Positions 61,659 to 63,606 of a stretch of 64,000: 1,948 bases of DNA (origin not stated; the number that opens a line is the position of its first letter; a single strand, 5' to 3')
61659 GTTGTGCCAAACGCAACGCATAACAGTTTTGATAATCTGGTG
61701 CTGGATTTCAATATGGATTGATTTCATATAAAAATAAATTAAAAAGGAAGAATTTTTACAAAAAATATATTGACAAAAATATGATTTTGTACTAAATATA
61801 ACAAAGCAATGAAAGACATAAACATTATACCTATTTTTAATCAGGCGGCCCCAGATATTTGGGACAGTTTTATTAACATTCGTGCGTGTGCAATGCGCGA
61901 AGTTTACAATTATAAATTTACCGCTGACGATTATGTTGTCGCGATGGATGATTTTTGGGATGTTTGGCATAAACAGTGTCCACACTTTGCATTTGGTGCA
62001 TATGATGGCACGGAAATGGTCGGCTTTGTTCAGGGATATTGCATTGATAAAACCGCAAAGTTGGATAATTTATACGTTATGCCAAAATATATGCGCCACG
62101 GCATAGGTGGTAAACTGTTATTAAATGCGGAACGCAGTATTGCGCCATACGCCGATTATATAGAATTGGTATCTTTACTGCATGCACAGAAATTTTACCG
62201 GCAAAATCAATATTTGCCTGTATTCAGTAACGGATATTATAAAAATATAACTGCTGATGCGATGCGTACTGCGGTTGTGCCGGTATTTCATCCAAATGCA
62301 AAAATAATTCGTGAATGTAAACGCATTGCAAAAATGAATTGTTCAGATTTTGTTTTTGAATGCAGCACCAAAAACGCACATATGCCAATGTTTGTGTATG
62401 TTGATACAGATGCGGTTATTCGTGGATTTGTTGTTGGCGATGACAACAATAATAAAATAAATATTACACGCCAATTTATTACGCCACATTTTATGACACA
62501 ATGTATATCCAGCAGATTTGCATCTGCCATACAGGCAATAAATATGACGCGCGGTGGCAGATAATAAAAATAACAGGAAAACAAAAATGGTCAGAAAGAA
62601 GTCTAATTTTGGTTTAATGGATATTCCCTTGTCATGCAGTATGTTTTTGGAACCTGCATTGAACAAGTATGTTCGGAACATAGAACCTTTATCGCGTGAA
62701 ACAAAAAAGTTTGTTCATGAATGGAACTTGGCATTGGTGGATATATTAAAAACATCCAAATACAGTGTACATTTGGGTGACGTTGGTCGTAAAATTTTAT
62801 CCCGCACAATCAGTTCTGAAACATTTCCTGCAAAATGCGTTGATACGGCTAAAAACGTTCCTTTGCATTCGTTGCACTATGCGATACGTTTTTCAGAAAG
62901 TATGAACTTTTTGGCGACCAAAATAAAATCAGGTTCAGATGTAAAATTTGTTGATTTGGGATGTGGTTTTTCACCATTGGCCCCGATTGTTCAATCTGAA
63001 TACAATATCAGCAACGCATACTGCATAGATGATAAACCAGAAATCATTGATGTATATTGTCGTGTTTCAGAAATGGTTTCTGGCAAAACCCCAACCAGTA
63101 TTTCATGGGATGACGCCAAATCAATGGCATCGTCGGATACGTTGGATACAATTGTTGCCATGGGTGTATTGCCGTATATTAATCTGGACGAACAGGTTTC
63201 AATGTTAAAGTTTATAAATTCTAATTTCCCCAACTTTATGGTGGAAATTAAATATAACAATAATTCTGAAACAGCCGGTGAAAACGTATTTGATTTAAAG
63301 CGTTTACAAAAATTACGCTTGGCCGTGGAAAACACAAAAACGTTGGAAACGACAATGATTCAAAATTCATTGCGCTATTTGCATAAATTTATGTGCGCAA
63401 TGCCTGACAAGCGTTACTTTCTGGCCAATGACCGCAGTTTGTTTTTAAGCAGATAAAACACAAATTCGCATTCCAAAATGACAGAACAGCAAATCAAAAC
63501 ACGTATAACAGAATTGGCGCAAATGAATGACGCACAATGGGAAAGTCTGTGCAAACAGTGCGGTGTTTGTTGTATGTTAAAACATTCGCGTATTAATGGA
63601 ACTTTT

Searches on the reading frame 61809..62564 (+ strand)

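Call 71: search_protein_families(library=pfam, proteins=[window:61809-62564:+], max_evalue=0.01)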
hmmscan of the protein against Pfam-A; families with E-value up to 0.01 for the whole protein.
window:61809-62564:+ (251 aa): 3 families
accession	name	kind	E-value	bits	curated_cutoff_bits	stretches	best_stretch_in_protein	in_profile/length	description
PF00583.31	Acetyltransf_1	-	1e-09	39.1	20.7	1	43-131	18-113/116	Acetyltransferase (GNAT) family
PF13508.13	Acetyltransf_7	-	1.1e-09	39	27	1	62-133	6-80/84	Acetyltransferase (GNAT) domain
PF13673.13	Acetyltransf_10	-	5.2e-09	36.6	23.6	1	60-152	32-124/128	Acetyltransferase (GNAT) domain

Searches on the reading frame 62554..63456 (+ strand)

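Call 71: search_protein_families(library=pfam, proteins=[window:62554-63456:+], max_evalue=0.01)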
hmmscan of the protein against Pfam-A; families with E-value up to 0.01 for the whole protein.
window:62554-63456:+ (300 aa): 1 family
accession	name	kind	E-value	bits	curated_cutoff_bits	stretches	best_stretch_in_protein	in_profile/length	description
PF05175.20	MTS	-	0.0031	17.6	23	1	118-201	21-103/170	Methyltransferase small domain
